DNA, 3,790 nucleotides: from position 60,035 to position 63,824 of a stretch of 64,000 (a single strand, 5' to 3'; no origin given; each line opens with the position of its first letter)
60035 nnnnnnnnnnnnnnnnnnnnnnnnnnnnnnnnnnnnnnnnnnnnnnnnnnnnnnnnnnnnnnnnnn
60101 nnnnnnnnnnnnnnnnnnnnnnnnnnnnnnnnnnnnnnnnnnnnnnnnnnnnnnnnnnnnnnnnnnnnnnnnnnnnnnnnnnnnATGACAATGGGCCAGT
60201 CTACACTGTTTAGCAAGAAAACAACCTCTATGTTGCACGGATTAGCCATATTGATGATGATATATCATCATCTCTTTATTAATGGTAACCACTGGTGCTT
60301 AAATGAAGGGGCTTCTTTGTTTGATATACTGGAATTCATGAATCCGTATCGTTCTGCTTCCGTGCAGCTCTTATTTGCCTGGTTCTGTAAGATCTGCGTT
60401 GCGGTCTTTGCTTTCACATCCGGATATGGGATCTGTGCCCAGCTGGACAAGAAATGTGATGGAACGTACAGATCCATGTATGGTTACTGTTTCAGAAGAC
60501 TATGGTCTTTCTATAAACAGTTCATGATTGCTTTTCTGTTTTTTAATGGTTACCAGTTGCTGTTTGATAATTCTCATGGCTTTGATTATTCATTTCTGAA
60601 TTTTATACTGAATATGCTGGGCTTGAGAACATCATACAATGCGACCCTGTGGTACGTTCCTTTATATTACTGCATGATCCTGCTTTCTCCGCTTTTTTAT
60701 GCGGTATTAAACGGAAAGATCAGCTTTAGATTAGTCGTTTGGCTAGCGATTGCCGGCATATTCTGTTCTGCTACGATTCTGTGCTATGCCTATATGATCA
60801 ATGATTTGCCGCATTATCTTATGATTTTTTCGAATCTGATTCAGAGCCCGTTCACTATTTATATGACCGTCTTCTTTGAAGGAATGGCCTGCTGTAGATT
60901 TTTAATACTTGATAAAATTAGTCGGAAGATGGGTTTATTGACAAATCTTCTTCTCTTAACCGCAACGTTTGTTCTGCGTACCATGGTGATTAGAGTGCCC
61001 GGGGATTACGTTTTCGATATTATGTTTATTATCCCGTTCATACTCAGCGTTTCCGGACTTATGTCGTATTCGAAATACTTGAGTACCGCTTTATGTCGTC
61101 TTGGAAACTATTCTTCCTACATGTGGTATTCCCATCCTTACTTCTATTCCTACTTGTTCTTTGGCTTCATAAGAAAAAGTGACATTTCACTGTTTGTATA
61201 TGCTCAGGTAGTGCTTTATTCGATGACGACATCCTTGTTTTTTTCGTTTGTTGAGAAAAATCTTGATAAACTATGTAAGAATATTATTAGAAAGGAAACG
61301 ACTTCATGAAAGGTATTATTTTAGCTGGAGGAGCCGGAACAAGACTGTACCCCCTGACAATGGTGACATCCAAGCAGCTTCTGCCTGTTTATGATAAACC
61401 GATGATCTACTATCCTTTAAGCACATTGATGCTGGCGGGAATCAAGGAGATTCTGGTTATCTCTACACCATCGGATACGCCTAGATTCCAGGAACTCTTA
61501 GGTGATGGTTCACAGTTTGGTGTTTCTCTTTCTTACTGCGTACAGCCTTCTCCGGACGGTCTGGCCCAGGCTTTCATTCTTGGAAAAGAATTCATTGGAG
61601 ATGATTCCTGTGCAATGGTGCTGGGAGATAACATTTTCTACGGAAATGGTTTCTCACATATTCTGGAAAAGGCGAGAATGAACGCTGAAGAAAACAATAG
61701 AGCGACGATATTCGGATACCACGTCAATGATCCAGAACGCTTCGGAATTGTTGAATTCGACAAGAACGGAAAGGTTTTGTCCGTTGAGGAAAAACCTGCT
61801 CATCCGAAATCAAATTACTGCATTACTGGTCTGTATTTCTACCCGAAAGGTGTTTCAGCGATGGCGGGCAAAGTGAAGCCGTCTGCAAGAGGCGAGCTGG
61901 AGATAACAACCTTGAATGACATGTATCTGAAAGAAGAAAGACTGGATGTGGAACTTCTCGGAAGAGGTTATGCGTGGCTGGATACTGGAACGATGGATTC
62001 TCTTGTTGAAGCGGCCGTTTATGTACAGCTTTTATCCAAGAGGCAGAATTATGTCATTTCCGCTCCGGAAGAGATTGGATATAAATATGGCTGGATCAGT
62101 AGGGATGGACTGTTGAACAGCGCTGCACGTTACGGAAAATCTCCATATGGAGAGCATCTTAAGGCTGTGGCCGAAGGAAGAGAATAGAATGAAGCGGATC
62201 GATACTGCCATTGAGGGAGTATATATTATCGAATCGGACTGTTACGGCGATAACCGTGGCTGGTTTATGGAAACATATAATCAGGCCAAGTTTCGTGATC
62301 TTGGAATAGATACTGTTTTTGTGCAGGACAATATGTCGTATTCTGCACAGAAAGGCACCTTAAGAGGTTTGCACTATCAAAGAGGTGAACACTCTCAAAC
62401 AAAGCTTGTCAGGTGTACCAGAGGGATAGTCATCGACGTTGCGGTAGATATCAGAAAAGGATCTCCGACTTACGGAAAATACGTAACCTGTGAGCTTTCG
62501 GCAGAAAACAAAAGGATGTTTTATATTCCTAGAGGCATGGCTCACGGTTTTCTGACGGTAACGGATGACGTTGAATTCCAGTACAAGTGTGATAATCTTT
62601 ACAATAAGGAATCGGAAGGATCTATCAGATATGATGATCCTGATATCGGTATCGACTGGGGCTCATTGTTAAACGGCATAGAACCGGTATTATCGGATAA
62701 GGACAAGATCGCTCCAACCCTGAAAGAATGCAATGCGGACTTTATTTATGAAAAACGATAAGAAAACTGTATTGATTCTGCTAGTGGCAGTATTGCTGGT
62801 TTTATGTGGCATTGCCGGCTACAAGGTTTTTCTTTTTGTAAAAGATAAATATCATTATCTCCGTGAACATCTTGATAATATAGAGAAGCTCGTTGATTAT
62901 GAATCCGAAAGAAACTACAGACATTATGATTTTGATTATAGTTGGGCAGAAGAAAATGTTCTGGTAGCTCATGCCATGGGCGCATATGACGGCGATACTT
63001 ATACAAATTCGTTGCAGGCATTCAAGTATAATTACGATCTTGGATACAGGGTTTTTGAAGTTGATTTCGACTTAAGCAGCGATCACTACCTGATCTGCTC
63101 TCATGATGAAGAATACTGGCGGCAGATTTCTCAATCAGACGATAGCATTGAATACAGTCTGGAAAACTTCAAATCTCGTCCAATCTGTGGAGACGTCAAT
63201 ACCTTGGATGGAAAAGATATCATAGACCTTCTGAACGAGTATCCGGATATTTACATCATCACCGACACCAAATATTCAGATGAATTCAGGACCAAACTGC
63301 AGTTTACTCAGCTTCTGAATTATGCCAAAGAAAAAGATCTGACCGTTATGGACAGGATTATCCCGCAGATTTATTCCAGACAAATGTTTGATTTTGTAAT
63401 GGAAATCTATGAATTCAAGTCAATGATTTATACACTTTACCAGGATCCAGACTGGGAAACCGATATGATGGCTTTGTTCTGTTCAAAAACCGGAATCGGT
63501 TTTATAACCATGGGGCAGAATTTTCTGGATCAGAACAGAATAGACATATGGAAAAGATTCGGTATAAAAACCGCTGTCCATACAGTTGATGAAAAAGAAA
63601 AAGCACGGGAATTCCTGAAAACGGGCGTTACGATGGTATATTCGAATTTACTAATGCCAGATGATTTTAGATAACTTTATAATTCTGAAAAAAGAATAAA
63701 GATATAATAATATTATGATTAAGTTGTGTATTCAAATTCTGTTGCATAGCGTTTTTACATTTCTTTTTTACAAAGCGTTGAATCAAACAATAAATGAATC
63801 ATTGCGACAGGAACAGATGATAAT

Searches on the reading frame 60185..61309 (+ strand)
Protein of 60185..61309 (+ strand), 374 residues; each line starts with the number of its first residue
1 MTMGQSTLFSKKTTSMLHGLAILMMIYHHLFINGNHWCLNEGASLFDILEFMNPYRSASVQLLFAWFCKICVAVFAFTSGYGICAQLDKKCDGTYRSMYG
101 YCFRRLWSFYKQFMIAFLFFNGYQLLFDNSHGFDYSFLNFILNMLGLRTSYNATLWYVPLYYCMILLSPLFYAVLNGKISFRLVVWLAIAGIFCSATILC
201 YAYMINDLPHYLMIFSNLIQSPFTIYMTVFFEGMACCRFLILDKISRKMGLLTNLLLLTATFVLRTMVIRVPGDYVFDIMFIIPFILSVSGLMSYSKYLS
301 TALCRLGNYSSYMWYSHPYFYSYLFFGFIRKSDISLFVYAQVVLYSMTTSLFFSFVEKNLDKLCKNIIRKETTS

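Call 9: search_protein_families(library=pfam, proteins=[window:60185-61309:+], max_evalue=0.001)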
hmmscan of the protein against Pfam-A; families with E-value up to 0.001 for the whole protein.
window:60185-61309:+ (374 aa): 1 family
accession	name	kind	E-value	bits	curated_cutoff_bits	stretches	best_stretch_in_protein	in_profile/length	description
PF01757.29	Acyl_transf_3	-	1.4e-07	31.4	31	1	19-350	9-321/326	Acyltransferase domain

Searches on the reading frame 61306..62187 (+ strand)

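Call 9: search_protein_families(library=pfam, proteins=[window:61306-62187:+], max_evalue=0.001)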
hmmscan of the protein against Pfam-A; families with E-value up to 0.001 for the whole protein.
window:61306-62187:+ (293 aa): 2 families
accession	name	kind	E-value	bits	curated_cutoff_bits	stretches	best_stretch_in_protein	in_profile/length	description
PF00483.29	NTP_transferase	-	1.9e-75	254.1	21.2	1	2-238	1-240/245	Nucleotidyl transferase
PF12804.13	NTP_transf_3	-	2.8e-08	34.6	27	1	3-115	1-102/160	MobA-like NTP transferase domain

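Call 46: search_protein_families(library=ncbifam, proteins=[window:61306-62187:+], max_evalue=0.00001)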
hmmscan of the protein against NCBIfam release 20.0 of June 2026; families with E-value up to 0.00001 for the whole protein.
window:61306-62187:+ (293 aa): 24 families
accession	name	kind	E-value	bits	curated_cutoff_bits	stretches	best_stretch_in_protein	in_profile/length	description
TIGR01207.1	rmlA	equivalog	7.5e-136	451.9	360.65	1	2-289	1-285/286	glucose-1-phosphate thymidylyltransferase RfbA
NF012024.0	PRK15480.1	equivalog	5.9e-126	419.5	588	1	2-289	5-289/292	glucose-1-phosphate thymidylyltransferase RfbA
TIGR01208.1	rmlA_long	equivalog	8.1e-56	189.4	320.25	1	2-240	1-234/353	glucose-1-phosphate thymidylyltransferase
TIGR03992.1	Arch_glmU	subfamily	2.9e-40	138.4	292.1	1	1-237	1-224/393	bifunctional sugar-1-phosphate nucleotidylyltransferase/acetyltransferase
NF041313.1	UDPGP_AglF_Halo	equivalog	3.9e-31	108.3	400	1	1-212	1-207/234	UTP--glucose-1-phosphate uridylyltransferase AglF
NF052502.1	man1P_GTase_Rv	exception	2.6e-27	95.6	440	1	3-237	3-227/352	mannose-1-phosphate guanylyltransferase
NF041173.1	Sug_nt_acttase_Thmprot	equivalog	5.3e-27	94.8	600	1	1-238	1-225/405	bifunctional sugar-1-phosphate nucleotidylyltransferase/acetyltransferase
TIGR01099.1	galU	equivalog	4.3e-21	75.7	326.8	2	2-54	3-55/261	UTP--glucose-1-phosphate uridylyltransferase GalU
NF045761.1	NAMPUrTaseMurU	equivalog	5.1e-19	69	250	1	1-236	1-223/226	N-acetylmuramate alpha-1-phosphate uridylyltransferase MurU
NF003670.0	PRK05293.1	equivalog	1.6e-14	53.7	470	1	3-247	7-263/382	glucose-1-phosphate adenylyltransferase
NF009928.0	PRK13389.1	equivalog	3.2e-13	49.5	548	1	2-56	10-64/302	UTP--glucose-1-phosphate uridylyltransferase GalU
TIGR02091.1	glgC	equivalog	6.7e-13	48.4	424.9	0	3-53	3-54/364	glucose-1-phosphate adenylyltransferase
NF007516.0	PRK10122.1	equivalog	6.3e-12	45.2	534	1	2-56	5-59/297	UTP--glucose-1-phosphate uridylyltransferase GalF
NF049965.1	GlMnHpPGnyltfHddC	equivalog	3.5e-11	43.2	300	1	1-181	1-169/221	D-glycero-D-manno-heptose 1-phosphate guanosyltransferase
NF002772.0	PRK02862.1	equivalog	2.9e-10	39.5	537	1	3-53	6-57/429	glucose-1-phosphate adenylyltransferase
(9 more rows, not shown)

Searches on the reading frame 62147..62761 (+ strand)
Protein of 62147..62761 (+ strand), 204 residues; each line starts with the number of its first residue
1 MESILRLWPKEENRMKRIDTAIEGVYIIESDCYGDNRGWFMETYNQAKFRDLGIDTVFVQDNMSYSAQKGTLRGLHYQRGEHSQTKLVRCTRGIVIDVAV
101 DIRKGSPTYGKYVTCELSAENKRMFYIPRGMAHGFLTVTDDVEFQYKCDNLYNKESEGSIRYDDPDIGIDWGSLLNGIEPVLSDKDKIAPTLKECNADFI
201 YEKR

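Call 9: search_protein_families(library=pfam, proteins=[window:62147-62761:+], max_evalue=0.001)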
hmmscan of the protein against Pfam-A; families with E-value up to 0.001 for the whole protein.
window:62147-62761:+ (204 aa): 1 family
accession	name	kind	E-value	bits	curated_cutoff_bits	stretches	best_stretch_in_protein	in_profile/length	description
PF00908.23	dTDP_sugar_isom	-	2.1e-73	246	27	1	20-194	2-168/168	dTDP-4-dehydrorhamnose 3,5-epimerase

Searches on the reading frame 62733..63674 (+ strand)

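Call 9: search_protein_families(library=pfam, proteins=[window:62733-63674:+], max_evalue=0.001)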
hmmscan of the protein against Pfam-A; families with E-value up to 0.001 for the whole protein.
window:62733-63674:+ (313 aa): 1 family
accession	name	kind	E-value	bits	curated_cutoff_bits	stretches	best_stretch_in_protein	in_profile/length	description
PF03009.23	GDPD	-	6.2e-12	46.6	23.6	1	91-303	10-238/244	Glycerophosphoryl diester phosphodiesterase family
